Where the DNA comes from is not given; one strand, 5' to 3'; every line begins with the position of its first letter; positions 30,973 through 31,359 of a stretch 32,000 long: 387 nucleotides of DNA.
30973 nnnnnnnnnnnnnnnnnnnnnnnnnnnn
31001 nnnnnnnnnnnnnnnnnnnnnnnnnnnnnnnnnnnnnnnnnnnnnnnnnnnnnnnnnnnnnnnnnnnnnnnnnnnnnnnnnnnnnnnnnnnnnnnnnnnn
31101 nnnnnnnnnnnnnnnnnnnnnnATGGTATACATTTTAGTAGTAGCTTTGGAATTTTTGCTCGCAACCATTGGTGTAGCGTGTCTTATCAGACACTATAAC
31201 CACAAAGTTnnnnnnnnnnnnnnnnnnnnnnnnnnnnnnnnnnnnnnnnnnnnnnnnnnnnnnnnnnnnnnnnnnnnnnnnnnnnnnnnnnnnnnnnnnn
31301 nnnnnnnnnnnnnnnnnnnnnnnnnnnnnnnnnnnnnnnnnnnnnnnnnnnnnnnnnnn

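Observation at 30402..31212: Cobalamin riboswitch controlling a flavodoxin paralog that has lost its FMN-binding loops, plus a 29-aa TM ORF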

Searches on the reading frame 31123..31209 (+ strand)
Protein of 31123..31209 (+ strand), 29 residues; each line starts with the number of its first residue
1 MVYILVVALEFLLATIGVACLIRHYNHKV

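Call 7: search_protein_families(library=pfam, proteins=[window:31123-31209:+], max_evalue=1)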
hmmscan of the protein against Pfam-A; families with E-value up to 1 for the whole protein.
window:31123-31209:+ (29 aa): 0 families
